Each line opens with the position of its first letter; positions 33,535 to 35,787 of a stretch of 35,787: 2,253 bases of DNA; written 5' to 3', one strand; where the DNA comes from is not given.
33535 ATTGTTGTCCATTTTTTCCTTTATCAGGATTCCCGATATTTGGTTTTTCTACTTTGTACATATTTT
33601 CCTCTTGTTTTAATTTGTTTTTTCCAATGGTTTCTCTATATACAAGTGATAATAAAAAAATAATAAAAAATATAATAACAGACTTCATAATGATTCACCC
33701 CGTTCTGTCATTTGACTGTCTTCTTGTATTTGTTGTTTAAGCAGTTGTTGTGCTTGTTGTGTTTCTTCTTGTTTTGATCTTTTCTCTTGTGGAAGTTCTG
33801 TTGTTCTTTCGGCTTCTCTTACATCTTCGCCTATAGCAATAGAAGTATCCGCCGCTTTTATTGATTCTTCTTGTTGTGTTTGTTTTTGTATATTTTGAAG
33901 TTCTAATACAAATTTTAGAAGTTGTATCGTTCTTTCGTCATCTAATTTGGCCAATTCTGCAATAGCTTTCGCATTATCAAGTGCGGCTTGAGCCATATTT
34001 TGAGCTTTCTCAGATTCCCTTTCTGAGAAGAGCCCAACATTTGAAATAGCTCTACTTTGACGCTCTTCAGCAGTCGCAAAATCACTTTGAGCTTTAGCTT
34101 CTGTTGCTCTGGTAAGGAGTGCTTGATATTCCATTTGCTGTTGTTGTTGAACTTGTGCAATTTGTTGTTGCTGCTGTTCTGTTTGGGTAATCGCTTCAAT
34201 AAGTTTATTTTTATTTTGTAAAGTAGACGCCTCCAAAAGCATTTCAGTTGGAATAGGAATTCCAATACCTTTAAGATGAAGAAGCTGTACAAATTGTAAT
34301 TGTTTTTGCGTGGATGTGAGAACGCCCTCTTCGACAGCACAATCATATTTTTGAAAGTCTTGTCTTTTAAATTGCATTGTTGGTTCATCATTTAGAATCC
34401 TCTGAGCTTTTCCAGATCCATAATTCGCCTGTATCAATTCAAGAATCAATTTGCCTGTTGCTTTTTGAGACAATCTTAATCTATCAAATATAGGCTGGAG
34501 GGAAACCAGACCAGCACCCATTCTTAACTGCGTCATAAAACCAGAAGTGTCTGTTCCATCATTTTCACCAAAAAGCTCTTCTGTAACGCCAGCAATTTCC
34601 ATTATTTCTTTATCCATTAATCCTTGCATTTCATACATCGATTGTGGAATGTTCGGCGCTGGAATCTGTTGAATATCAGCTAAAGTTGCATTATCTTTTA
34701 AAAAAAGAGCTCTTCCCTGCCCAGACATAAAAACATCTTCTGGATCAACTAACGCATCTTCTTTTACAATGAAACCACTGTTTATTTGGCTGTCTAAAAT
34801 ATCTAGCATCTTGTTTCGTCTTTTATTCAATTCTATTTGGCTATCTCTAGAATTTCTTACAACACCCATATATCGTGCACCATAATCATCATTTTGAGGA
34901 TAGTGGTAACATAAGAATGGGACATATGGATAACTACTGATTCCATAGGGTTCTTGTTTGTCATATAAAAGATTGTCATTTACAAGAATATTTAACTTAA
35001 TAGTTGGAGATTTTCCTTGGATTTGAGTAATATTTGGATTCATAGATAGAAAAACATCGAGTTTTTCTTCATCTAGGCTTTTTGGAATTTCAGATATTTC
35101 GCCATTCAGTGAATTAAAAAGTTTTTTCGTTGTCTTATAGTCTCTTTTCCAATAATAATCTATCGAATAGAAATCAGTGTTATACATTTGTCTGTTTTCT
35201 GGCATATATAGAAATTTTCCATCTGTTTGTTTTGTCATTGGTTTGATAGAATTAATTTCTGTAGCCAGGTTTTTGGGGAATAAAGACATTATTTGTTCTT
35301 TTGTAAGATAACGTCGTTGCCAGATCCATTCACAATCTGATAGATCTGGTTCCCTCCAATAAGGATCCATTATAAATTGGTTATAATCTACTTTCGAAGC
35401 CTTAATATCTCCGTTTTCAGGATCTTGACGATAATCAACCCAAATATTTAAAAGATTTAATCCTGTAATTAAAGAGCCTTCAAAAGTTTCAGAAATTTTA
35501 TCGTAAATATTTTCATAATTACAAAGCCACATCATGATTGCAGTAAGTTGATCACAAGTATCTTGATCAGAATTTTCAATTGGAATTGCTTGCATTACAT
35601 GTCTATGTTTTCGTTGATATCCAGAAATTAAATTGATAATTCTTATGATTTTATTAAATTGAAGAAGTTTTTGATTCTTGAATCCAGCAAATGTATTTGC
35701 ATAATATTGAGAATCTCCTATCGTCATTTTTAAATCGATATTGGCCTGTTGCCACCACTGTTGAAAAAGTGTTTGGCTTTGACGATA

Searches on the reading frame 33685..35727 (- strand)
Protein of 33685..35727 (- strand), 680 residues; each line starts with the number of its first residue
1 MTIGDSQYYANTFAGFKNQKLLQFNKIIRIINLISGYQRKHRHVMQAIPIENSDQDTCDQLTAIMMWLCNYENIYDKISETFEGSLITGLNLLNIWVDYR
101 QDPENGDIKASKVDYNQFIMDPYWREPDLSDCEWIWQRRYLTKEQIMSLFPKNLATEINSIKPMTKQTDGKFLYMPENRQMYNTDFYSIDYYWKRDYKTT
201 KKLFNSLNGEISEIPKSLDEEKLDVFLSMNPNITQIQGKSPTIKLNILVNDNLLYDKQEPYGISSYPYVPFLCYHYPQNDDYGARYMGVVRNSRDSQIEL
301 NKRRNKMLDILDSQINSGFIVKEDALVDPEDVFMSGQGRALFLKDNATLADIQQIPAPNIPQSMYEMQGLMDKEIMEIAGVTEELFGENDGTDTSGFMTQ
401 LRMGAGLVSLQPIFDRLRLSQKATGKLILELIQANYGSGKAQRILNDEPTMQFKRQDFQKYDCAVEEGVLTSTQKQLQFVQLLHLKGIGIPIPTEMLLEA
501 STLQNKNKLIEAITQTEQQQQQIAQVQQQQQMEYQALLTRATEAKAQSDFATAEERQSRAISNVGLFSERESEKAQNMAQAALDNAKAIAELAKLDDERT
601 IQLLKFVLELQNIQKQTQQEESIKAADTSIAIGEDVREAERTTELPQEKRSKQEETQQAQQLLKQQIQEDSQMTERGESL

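Call 31: search_protein_families(library=phrogs, proteins=[window:33685-35727:-], max_evalue=0.001)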
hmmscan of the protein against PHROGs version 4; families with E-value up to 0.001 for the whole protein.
window:33685-35727:- (680 aa): 4 families
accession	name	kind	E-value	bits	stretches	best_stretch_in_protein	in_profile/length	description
phrog_156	-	head and packaging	2.1e-77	262.1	1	16-656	55-676/681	portal protein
phrog_1216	-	head and packaging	3.6e-10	40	1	247-627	322-701/714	portal protein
phrog_18470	-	head and packaging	1.2e-07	32.2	1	24-152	72-200/232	portal protein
phrog_332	-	connector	0.00014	21.3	1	56-553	105-547/560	head-tail adaptor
